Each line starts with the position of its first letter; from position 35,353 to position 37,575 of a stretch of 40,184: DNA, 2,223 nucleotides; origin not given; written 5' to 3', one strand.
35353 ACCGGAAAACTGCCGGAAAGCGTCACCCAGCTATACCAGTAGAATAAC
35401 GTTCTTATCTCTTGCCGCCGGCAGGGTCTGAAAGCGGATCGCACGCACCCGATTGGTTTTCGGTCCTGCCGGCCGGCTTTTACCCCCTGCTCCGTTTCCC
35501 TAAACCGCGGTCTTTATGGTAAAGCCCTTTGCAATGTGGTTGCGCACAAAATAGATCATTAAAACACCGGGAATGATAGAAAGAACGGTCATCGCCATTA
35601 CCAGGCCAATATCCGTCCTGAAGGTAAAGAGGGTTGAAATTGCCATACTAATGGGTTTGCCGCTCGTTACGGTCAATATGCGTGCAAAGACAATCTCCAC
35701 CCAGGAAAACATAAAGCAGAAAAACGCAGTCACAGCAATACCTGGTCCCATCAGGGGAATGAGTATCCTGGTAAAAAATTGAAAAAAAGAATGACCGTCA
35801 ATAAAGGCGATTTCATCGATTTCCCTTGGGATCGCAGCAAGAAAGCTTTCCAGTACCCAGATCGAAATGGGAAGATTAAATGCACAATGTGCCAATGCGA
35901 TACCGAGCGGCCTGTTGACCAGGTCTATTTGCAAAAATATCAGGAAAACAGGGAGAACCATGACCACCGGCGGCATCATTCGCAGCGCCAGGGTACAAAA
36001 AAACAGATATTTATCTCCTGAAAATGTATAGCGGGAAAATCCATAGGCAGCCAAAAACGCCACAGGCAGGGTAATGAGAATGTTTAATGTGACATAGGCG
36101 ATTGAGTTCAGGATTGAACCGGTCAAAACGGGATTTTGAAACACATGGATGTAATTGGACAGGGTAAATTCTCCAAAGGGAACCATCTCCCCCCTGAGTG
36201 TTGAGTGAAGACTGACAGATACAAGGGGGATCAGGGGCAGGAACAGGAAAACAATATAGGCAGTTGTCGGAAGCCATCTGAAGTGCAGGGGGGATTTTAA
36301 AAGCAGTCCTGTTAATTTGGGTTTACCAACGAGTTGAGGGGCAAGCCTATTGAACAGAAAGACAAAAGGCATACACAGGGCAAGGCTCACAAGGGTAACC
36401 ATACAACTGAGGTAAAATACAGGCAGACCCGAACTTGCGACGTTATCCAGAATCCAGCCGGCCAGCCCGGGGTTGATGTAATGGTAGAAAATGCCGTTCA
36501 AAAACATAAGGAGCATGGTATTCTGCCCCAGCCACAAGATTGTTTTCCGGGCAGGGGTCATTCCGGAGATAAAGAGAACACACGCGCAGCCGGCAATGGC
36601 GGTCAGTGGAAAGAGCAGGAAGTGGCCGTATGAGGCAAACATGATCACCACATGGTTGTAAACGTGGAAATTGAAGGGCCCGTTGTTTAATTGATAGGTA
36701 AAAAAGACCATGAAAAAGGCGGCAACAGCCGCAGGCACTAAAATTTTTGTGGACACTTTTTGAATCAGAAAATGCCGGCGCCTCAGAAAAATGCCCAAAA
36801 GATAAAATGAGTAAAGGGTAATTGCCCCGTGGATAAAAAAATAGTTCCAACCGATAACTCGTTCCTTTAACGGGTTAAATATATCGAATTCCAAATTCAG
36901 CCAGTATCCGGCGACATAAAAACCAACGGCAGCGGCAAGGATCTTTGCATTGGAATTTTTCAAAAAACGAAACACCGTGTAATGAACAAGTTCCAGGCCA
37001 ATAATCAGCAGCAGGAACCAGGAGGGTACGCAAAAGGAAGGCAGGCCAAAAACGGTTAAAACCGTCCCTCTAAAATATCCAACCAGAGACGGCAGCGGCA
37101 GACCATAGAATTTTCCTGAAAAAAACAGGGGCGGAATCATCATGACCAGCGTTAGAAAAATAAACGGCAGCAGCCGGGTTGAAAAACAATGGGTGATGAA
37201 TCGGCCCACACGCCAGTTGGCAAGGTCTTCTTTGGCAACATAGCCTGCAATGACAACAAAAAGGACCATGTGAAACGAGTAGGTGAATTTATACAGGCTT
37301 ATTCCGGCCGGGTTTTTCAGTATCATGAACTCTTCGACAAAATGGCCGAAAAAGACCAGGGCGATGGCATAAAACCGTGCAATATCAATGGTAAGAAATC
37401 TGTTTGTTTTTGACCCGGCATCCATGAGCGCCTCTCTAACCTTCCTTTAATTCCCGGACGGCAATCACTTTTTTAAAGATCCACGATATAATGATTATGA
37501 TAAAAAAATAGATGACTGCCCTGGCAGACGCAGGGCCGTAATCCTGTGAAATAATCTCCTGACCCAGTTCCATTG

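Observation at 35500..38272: Orphan ABC permease pair in which the second permease is fused to an acyltransferase-3 domain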

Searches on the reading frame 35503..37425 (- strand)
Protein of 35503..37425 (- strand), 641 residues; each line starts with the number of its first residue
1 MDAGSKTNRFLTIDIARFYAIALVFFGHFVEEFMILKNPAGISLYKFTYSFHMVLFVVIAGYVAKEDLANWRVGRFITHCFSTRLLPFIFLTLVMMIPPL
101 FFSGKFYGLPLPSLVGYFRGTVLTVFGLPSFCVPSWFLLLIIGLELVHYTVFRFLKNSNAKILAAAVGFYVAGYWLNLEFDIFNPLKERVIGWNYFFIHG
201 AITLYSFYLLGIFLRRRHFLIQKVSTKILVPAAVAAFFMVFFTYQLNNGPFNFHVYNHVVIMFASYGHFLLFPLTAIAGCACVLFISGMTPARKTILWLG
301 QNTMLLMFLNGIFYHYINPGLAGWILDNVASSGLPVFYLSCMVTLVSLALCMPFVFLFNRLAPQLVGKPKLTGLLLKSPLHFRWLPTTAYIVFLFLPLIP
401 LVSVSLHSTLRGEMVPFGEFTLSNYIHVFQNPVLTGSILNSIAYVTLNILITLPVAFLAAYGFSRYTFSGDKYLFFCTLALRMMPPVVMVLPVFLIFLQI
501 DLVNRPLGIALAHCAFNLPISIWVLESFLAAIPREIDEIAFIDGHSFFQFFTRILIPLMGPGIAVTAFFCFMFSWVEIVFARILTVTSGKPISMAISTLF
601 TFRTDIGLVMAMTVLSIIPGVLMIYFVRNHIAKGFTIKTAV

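Call 3: search_protein_families(library=pfam, proteins=[window:35503-37425:-], max_evalue=0.01)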
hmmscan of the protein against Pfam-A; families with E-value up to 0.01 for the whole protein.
window:35503-37425:- (641 aa): 2 families
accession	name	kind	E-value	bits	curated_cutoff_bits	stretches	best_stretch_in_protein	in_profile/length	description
PF01757.29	Acyl_transf_3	-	6e-18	65.4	31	1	13-351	4-321/326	Acyltransferase domain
PF00528.27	BPD_transp_1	-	1.2e-11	45.1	26.4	1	453-634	2-181/184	Binding-protein-dependent transport system inner membrane component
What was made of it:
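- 36343..37425 (-): AT3 (TmAT-fold) acyltransferase domain, aa 1-361, with 10 TM helices. Pfam Acyl_transf_3, 65.4 bits (call 3).
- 35500..36276 (-): GlpQ′-like ABC permease domain, aa 384-641, with 6 TM helices. BPD_transp_1 at aa 453-634 (call 3).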

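Call 4: search_protein_families(library=ncbifam, proteins=[window:35503-37425:-], max_evalue=0.01)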
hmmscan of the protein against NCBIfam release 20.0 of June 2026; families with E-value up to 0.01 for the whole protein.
window:35503-37425:- (641 aa): 5 families
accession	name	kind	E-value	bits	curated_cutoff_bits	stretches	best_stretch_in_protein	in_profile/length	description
NF040932.1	ABC_arch_GlcU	equivalog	8.2e-14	51.9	340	1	405-631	27-261/272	glucose ABC transporter permease GlcU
NF007047.0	PRK09500.1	equivalog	4.3e-13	49.5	326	1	389-598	13-220/257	spermidine/putrescine ABC transporter permease PotC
NF008231.0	PRK10998.1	equivalog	9.7e-12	45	261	1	432-636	80-290/296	maltose ABC transporter permease MalG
NF008210.0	PRK10973.1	equivalog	4.8e-08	33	297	1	438-634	77-275/281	sn-glycerol-3-phosphate ABC transporter permease UgpE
TIGR01581.1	Mo_ABC_porter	hypoth_equivalog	0.0013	18.3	210.3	1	423-578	8-175/225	ABC transporter permease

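Call 11: find_homologous_proteins(query=window:35503-37425:-, max_evalue=0.001)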
Query window:35503-37425:- (641 aa): 481 proteins with E <= 0.001 among 8000 candidates; the best 120 are listed.
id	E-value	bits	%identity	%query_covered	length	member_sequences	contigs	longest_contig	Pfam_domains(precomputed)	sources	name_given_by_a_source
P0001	0.0e+0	1403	99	100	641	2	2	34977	PF01757.29,PF00528.28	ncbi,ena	-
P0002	0.0e+0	1229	86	100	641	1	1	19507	PF01757.29,PF00528.28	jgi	-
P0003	0.0e+0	1222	86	100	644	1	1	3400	PF01757.29,PF00528.28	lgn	-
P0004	0.0e+0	1206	85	100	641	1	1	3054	PF01757.29,PF00528.28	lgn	-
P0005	0.0e+0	1205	84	100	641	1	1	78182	PF01757.29,PF00528.28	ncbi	-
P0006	0.0e+0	1179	83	100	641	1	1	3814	PF01757.29,PF00528.28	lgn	-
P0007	0.0e+0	1156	80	100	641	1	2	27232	PF01757.29,PF00528.28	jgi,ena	-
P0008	0.0e+0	1156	81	100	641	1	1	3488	PF01757.29,PF00528.28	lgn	-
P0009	0.0e+0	1150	80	100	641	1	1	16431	PF01757.29,PF00528.28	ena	-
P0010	0.0e+0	1148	80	100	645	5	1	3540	PF01757.29,PF00528.28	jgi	-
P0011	0.0e+0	1148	81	99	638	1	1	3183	PF01757.29,PF00528.28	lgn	-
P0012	0.0e+0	1139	80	100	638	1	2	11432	PF01757.29,PF00528.28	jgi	-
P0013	0.0e+0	1137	79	100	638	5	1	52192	PF01757.29,PF00528.28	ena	-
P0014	0.0e+0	1131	78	100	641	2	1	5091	PF01757.29,PF00528.28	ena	-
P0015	0.0e+0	1118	79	100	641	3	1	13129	PF01757.29,PF00528.28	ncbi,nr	ncbi:MAG: acyltransferase family protein [Desulfosarcinaceae bacterium]|nr:acyltransferase family pr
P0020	0.0e+0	1032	72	100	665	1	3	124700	PF01757.29,PF00528.28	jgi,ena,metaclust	metaclust:\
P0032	7.2e-288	975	67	100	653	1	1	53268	PF01757.29,PF00528.28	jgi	jgi:glycerol transport system permease protein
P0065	3.8e-167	576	69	58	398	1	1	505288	PF01757.29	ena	-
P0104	1.3e-161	558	70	56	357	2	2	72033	PF01757.29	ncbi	-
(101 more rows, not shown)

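Call 13: find_encoding_contigs(protein=P0020, flank=10000, max_places=3)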
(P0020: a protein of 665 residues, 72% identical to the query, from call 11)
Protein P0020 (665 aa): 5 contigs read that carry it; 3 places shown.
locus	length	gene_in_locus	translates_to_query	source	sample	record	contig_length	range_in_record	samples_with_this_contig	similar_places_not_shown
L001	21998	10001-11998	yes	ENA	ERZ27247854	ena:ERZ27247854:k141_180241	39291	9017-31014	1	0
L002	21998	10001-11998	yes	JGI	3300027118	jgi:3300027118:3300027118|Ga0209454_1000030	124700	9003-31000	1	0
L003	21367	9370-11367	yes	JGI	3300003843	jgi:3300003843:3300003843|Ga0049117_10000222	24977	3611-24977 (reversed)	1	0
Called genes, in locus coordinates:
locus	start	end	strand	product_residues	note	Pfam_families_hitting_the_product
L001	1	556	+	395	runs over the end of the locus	PF00144:Beta-lactamase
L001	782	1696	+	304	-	PF01161:PBP (faint)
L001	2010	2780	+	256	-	PF13483:Lactamase_B_3, PF12706:Lactamase_B_2 (weak)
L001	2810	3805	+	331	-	PF20244:DUF6599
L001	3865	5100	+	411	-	PF00248:Aldo_ket_red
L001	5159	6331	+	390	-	PF01979:Amidohydro_1, PF07969:Amidohydro_3 (weak)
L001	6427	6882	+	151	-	-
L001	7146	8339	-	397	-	PF00724:Oxidored_FMN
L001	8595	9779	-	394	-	PF00248:Aldo_ket_red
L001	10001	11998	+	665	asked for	PF01757:Acyl_transf_3, PF00528:BPD_transp_1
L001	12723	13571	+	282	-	PF00528:BPD_transp_1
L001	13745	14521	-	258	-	PF00378:ECH_1, PF16113:ECH_2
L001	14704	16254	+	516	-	PF01039:Carboxyl_trans, PF03255:ACCA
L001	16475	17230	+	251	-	PF00392:GntR, PF07702:UTRA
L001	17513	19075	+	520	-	PF00501:AMP-binding, PF13193:AMP-binding_C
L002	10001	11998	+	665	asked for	PF01757:Acyl_transf_3, PF00528:BPD_transp_1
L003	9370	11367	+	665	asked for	PF01757:Acyl_transf_3, PF00528:BPD_transp_1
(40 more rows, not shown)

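Call 14: find_encoding_contigs(protein=P0065, flank=10000, max_places=3)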
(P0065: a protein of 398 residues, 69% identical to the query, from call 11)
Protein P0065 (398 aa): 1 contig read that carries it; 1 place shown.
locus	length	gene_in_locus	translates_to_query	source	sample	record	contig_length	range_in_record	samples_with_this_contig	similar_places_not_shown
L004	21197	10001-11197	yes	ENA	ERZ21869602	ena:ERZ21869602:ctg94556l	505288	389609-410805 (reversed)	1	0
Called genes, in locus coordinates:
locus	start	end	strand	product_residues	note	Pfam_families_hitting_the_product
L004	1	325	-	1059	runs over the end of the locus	PF00497:SBP_bac_3, PF00989:PAS, PF08447:PAS_3, PF13188:PAS_8, PF13426:PAS_9, PF08447:PAS_3, PF13426:PAS_9, PF00989:PAS, +7 more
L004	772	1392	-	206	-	PF14606:Lipase_GDSL_3 (weak), PF00657:Lipase_GDSL, PF13472:Lipase_GDSL_2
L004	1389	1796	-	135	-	PF01323:DSBA, PF13462:Thioredoxin_4 (weak)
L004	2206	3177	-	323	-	PF00753:Lactamase_B, PF23023:Anti-Pycsar_Apyc1 (weak), PF21221:B_lactamase-like_C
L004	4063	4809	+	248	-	PF00497:SBP_bac_3, PF10613:Lig_chan-Glu_bd, PF12974:Phosphonate-bd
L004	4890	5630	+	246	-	PF00528:BPD_transp_1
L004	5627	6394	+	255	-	PF00005:ABC_tran, PF02463:SMC_N, PF13304:AAA_21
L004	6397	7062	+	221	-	PF00528:BPD_transp_1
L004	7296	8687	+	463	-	PF01565:FAD_binding_4, PF02913:FAD-oxidase_C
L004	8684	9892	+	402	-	PF00155:Aminotran_1_2, PF01041:DegT_DnrJ_EryC1, PF01053:Cys_Met_Meta_PP (weak)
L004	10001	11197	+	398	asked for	PF01757:Acyl_transf_3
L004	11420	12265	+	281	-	PF08220:HTH_DeoR, PF08279:HTH_11, PF00455:DeoRC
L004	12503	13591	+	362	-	PF00005:ABC_tran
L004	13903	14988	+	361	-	PF13555:AAA_29 (faint), PF00005:ABC_tran, PF17912:OB_MalK, PF08402:TOBE_2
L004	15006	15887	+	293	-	PF00528:BPD_transp_1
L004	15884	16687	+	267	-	-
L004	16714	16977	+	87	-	PF09928:DUF2160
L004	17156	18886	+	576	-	PF01547:SBP_bac_1, PF13416:SBP_bac_8 (weak)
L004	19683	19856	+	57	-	-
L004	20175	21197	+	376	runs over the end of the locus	PF13433:Peripla_BP_5, PF13458:Peripla_BP_6, PF01094:ANF_receptor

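Call 15: find_encoding_contigs(protein=P0005, flank=10000, max_places=2)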
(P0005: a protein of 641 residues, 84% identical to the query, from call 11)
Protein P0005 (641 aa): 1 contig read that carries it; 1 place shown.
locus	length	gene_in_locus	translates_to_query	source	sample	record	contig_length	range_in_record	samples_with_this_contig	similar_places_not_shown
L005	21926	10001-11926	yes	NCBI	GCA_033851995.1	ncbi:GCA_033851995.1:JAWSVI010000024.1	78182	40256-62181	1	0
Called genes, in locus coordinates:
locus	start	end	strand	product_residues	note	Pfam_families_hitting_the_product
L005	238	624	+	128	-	PF04973:NMN_transporter (weak)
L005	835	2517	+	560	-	PF06103:DUF948 (faint), PF00672:HAMP, PF00015:MCPsignal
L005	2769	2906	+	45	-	-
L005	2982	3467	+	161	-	PF12770:CHAT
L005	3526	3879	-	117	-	PF08274:Zn_Ribbon_YjdM, PF03831:YjdM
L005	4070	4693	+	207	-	PF27271:AF_1327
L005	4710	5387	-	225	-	-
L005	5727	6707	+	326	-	PF04055:Radical_SAM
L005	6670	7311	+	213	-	PF01209:Ubie_methyltran, PF13489:Methyltransf_23, PF13847:Methyltransf_31, PF08241:Methyltransf_11, PF08242:Methyltransf_12, PF13649:Methyltransf_25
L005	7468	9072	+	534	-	PF00501:AMP-binding, PF13193:AMP-binding_C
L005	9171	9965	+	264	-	PF00528:BPD_transp_1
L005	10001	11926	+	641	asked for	PF01757:Acyl_transf_3, PF00528:BPD_transp_1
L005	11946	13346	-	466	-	PF00072:Response_reg, PF13487:HD_5, PF01966:HD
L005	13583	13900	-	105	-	PF12797:Fer4_2 (faint), PF12837:Fer4_6 (faint), PF13237:Fer4_10 (weak), PF00037:Fer4, PF14697:Fer4_21, PF13187:Fer4_9, PF25160:LdpA_Fe-S-bd (weak), PF00037:Fer4, +1 more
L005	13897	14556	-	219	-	-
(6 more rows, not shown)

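Call 16: find_encoding_contigs(protein=P0032, flank=10000, max_places=2)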
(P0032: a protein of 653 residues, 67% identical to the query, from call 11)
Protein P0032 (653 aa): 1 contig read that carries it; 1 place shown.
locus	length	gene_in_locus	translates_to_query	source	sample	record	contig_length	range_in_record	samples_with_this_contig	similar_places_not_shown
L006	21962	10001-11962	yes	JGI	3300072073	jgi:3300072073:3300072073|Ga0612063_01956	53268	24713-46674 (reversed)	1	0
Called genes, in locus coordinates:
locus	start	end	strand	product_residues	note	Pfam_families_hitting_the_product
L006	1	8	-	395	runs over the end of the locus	PF25917:BSH_RND, PF25973:BSH_CzcB (faint), PF25967:RND-MFP_C, PF25989:YknX_C (weak)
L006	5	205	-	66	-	-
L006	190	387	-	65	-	-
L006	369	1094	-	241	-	PF02321:OEP (faint)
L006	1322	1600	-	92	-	-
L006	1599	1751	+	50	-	-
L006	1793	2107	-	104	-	-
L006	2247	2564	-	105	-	-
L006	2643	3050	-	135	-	PF02515:CoA_transf_3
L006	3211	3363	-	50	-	-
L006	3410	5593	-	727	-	PF04879:Molybdop_Fe4S4, PF00384:Molybdopterin, PF01568:Molydop_binding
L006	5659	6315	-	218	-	PF06719:AraC_N, PF00165:HTH_AraC, PF12833:HTH_18, PF00165:HTH_AraC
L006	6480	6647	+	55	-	-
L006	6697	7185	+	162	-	PF02627:CMD (weak)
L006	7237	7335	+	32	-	-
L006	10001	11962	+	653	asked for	PF01757:Acyl_transf_3, PF00528:BPD_transp_1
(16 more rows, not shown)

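Call 17: find_encoding_contigs(protein=P0104, flank=10000, max_places=2)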
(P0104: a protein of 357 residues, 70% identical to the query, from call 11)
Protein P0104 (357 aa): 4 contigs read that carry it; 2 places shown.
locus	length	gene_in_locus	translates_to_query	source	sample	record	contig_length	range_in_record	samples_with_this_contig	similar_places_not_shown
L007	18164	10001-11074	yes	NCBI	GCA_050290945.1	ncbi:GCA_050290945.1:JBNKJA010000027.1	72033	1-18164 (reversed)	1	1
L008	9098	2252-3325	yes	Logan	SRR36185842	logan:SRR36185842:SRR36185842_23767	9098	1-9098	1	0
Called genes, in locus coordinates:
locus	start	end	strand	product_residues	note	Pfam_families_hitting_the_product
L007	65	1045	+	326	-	PF08240:ADH_N, PF16912:Glu_dehyd_C (faint), PF00107:ADH_zinc_N (weak)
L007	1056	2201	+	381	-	PF02885:Glycos_trans_3N, PF00591:Glycos_transf_3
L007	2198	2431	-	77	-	PF12724:Flavodoxin_5, PF00258:Flavodoxin_1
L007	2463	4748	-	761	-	PF20969:MASE11, PF00989:PAS, PF08448:PAS_4, PF13426:PAS_9, PF08447:PAS_3 (weak), PF02518:HATPase_c, PF00072:Response_reg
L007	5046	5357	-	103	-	-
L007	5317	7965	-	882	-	PF02927:CelD_N (faint), PF18998:Flg_new_2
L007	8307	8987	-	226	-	PF01596:Methyltransf_3, PF13578:Methyltransf_24, PF13649:Methyltransf_25 (weak)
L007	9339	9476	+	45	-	PF08534:Redoxin (weak), PF00578:AhpC-TSA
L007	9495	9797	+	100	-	PF00578:AhpC-TSA, PF08534:Redoxin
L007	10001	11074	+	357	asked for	PF01757:Acyl_transf_3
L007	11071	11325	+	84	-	-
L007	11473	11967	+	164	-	PF01152:Bac_globin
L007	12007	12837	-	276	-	PF00037:Fer4 (faint), PF12837:Fer4_6 (faint), PF12838:Fer4_7 (weak), PF13183:Fer4_8 (faint), PF13187:Fer4_9 (weak), PF13237:Fer4_10 (weak), PF14512:TM1586_NiRdase (faint), PF00881:Nitroreductase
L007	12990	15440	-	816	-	PF00801:PKD, PF18911:PKD_4, PF00041:fn3 (weak)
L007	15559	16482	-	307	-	PF03537:Glyco_hydro_114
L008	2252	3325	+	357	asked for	PF01757:Acyl_transf_3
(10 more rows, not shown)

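Call 41: search_protein_families(library=pfam, proteins=[L004:17156-18883:+, L004:15884-16684:+, L004:16714-16974:+], max_evalue=0.001)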
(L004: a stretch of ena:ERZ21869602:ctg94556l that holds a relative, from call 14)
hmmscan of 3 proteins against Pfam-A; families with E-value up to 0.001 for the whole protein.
L004:17156-18883:+ (576 aa): 2 families
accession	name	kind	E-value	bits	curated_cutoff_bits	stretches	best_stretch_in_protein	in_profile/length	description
PF01547.30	SBP_bac_1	-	1.8e-11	45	26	1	86-420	12-299/307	Bacterial extracellular solute-binding protein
PF13416.11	SBP_bac_8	-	1.2e-06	29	27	1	87-441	2-264/279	Bacterial extracellular solute-binding protein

L004:15884-16684:+ (267 aa): 1 family
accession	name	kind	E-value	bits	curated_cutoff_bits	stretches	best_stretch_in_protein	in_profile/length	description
PF00528.27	BPD_transp_1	-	0.00019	21.6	26.4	1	82-256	5-177/184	Binding-protein-dependent transport system inner membrane component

L004:16714-16974:+ (87 aa): 1 family
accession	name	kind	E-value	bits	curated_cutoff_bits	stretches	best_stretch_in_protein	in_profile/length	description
PF09928.14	DUF2160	-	1.9e-34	118.3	28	1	1-87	2-88/88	Predicted small integral membrane protein (DUF2160)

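Call 57: predict_structure(alignment_id=A2)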
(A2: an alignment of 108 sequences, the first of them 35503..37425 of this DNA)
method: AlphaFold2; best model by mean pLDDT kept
length: 641 residues; sequences in the alignment: 108
mean_pLDDT: 79.9   pTM: 0.69
mean pLDDT of the five models: 79.9, 77.5, 77.2, 74.6, 73.1
residues with pLDDT >= 90: 191; 70-90: 310; 50-70: 97; < 50: 43
segments of 3 or more residues with pLDDT < 50: 1-7, 125-129, 184-186, 188-194, 260-262, 586-589, 592-594, 636-641
pLDDT, mean of each block of 10 residues (from residue 1): 50 91 91 87 84 86 91 89 83 74 63 62 51 66 88 95 96 78 48 53 91 94 92 96 78 52 64 90 94 84 87 85 88 89 94 92 83 76 74 80 82 71 87 83 90 94 86 77 63 80 83 86 92 91 92 91 90 74 52 51 70 84 81 54 34
secondary structure, 60 per line:
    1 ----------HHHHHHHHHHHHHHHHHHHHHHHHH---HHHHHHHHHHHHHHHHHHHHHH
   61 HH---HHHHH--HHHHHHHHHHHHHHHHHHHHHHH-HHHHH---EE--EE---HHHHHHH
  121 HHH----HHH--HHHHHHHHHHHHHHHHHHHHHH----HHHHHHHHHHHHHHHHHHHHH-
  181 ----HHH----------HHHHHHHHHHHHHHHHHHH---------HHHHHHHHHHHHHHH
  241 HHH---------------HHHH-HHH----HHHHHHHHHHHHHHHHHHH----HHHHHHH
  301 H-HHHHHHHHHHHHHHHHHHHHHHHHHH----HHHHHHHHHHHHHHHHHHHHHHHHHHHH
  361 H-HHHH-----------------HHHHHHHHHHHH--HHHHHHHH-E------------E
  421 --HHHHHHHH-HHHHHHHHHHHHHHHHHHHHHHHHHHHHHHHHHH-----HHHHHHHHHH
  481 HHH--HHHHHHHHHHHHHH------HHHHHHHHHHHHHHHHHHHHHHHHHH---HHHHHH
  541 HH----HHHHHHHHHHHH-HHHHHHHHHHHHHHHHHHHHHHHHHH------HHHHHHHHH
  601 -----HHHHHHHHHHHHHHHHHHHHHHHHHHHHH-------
elements in order: H11-35 H39-62 H66-70 H73-95 H97-101 H114-123 H133-154 H159-179 H198-216 H226-243 H259-262 H271-289 H294-301 H303-328 H333-361 H363-366 H384-395 H398-405 H423-430 H432-465 H471-483 H486-499 H506-531 H535-542 H547-558 H560-585 H592-600 H606-634
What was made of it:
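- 36343..37425 (-): AF2 helices (call 57).
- On Pfam Acyl_transf_3 (AT3) / TmAT superfamily: The AF2 model has 10 helices in aa 11-361 (call 57).
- Checked: The AF2 model (pLDDT 79.9) gives 10 + 6 = 16 TM helices (call 57).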
